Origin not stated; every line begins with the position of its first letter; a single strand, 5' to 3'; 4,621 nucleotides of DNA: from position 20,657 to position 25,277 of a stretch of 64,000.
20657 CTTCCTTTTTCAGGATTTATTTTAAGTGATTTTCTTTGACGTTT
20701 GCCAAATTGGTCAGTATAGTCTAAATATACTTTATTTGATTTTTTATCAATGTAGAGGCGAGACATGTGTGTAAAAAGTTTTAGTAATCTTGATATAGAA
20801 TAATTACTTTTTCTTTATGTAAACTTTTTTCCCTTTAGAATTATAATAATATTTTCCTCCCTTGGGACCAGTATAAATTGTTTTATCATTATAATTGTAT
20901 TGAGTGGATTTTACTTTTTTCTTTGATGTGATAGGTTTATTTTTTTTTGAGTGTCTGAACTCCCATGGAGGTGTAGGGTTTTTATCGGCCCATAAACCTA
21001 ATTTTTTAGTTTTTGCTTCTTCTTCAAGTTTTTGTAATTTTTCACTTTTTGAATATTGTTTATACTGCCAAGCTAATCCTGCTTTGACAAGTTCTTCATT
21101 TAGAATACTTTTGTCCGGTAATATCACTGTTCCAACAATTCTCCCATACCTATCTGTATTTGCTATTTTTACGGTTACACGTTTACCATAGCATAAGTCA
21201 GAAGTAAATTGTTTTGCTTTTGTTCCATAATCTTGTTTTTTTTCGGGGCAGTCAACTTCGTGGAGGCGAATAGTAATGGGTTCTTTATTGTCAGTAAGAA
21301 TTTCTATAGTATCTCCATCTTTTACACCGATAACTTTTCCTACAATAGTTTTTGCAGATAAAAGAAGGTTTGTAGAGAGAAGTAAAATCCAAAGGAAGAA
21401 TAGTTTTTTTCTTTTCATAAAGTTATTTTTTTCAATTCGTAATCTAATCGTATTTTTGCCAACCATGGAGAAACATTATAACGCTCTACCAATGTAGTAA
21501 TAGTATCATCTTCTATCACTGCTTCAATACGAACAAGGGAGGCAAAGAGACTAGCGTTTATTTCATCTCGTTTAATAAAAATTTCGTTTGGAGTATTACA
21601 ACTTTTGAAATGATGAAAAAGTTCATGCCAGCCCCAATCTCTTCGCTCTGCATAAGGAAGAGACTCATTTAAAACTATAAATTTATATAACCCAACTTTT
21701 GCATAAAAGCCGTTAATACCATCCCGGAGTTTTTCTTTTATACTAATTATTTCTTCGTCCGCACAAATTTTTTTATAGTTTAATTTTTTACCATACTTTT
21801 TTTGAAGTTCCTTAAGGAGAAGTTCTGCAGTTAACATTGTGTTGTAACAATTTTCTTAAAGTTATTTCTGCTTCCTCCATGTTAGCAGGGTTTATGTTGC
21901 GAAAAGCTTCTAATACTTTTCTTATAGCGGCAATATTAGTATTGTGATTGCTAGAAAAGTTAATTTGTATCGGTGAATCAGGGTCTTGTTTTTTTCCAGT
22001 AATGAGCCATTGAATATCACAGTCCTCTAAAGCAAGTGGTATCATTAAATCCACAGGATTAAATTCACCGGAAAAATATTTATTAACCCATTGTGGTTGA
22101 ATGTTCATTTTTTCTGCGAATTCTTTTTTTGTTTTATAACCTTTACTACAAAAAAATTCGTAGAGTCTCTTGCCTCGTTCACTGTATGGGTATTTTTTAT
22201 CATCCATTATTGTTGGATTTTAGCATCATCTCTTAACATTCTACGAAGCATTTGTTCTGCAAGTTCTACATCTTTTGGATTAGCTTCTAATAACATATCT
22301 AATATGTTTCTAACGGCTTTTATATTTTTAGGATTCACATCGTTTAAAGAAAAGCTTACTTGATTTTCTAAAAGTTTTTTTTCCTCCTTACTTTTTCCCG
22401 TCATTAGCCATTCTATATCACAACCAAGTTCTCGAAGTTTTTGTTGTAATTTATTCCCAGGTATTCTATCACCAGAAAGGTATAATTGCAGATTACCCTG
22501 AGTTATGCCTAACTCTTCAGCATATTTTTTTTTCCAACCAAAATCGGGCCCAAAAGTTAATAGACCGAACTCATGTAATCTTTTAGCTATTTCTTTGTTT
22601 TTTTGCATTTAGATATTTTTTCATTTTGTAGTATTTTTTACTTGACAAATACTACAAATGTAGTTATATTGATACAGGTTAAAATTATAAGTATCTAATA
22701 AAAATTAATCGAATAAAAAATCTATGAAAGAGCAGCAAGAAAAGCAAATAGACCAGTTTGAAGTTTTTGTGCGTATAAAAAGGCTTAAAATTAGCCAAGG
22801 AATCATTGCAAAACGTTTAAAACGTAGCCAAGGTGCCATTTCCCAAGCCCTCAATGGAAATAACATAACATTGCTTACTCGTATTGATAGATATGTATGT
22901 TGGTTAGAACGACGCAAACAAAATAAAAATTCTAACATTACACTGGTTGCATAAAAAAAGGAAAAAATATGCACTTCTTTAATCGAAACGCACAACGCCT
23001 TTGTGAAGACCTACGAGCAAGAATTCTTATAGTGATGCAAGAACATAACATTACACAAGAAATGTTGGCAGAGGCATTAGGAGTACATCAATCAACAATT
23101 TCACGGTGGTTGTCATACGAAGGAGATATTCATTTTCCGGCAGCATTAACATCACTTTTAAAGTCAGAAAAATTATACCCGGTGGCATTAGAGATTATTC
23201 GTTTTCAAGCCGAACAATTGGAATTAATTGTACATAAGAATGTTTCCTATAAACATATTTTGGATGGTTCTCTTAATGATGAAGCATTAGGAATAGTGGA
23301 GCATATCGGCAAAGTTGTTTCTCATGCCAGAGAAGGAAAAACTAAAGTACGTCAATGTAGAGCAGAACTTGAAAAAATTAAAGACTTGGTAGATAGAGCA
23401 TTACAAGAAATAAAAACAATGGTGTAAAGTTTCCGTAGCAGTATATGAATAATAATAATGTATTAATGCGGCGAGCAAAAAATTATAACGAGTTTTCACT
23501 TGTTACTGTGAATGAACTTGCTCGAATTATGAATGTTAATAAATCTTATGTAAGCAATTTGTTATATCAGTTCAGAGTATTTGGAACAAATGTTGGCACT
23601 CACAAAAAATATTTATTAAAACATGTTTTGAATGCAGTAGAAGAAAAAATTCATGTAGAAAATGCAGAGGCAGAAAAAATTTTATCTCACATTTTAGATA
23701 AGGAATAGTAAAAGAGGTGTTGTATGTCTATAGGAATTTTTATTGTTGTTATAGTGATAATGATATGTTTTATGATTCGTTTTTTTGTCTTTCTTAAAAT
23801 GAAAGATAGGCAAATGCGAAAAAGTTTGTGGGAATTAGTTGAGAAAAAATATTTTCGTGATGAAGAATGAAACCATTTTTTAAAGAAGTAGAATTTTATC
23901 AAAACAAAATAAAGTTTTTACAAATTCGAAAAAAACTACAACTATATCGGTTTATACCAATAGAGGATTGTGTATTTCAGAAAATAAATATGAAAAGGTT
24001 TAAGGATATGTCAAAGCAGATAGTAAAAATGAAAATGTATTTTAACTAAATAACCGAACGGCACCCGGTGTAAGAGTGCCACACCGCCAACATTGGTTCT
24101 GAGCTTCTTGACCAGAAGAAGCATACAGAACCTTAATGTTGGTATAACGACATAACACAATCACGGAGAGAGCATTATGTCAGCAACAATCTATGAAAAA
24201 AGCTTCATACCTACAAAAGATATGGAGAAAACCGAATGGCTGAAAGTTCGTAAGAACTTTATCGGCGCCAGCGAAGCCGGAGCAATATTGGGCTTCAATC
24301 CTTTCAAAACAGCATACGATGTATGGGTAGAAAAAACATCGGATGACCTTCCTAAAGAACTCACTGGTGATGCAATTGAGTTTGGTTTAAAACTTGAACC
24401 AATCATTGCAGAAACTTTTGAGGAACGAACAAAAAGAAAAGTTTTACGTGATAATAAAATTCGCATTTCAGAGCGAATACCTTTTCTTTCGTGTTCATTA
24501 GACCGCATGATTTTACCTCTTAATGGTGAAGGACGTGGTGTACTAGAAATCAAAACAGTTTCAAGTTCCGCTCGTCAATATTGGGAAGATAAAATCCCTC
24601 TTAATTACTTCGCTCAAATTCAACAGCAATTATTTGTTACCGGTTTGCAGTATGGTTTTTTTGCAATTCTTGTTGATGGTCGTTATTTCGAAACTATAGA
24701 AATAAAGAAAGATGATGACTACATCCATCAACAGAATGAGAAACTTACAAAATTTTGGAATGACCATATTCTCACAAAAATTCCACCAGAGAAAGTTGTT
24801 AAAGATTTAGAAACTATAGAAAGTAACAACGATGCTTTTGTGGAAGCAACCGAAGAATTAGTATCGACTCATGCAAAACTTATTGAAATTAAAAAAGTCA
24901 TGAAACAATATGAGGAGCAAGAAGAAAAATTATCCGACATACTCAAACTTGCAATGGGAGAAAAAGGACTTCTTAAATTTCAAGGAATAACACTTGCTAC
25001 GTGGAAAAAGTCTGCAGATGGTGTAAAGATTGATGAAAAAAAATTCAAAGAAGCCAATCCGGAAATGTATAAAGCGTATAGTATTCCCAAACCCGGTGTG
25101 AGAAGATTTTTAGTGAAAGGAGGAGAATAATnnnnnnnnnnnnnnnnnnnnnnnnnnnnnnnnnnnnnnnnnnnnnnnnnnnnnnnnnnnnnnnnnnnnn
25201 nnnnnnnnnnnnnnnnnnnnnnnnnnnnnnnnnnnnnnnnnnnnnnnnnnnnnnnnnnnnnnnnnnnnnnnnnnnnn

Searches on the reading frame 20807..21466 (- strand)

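Call 8: search_protein_families(library=phrogs, proteins=[window:20807-21466:-], max_evalue=0.001)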
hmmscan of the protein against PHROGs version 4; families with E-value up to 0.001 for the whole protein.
window:20807-21466:- (220 aa): 4 families
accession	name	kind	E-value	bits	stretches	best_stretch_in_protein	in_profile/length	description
phrog_8809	-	unknown function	2e-33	115.6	1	34-185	1092-1256/2317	-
phrog_452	-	DNA, RNA and nucleotide metabolism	2.5e-20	74.1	1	41-151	69-193/201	endonuclease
phrog_20876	-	DNA, RNA and nucleotide metabolism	3e-15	57.1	1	47-165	172-305/395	nuclease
phrog_18798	-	unknown function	7.1e-05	24.1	1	77-145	47-114/124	-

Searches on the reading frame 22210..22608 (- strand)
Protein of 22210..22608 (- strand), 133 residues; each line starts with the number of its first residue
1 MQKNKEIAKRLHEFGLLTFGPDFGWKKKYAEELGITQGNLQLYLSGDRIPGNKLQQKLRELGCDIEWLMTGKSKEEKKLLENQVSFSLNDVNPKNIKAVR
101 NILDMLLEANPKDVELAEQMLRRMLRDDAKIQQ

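Call 92: search_protein_families(library=phrogs, proteins=[window:22210-22608:-], max_evalue=0.001)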
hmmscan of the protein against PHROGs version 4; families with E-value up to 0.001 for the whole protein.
window:22210-22608:- (133 aa): 5 families
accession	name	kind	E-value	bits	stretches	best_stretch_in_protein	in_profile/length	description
phrog_4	-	transcription regulation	5.8e-09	36.4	1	4-90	134-205/400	transcriptional repressor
phrog_8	-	transcription regulation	2.1e-08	35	1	27-110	174-259/346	transcriptional regulator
phrog_3037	-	transcription regulation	1.8e-05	25.6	1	28-108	33-113/189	transcriptional repressor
phrog_2328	-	transcription regulation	0.0001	23.1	1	27-76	32-82/128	transcriptional repressor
phrog_4836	-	transcription regulation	0.00013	22.6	1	30-80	95-146/194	CII-like regulator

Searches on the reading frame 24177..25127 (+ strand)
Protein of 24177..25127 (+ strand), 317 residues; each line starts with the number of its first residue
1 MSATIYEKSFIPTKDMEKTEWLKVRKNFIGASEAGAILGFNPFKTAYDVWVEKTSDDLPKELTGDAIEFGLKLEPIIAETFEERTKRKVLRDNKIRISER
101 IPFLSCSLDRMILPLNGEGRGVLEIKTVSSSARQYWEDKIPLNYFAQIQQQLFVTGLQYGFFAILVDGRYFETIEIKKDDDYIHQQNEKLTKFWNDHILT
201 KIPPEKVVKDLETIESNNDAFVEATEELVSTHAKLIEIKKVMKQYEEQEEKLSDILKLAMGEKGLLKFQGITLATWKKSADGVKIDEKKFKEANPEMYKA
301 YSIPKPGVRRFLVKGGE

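Call 8: search_protein_families(library=phrogs, proteins=[window:24177-25127:+], max_evalue=0.001)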
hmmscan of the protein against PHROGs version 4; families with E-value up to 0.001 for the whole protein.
window:24177-25127:+ (317 aa): 5 families
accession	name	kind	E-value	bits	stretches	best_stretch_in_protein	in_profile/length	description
phrog_434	-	DNA, RNA and nucleotide metabolism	1.2e-75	256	1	5-314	44-362/372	RecE-like recombination exonuclease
phrog_6244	-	unknown function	4.1e-10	41.1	1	222-314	10-106/107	-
phrog_149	-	DNA, RNA and nucleotide metabolism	6e-09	35.8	1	14-251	597-850/1242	exonuclease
phrog_8474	-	unknown function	4.8e-05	24.1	1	12-42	18-48/48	-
phrog_7655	-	DNA, RNA and nucleotide metabolism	0.00051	20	0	19-47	11-39/551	RecE-like recombination exonuclease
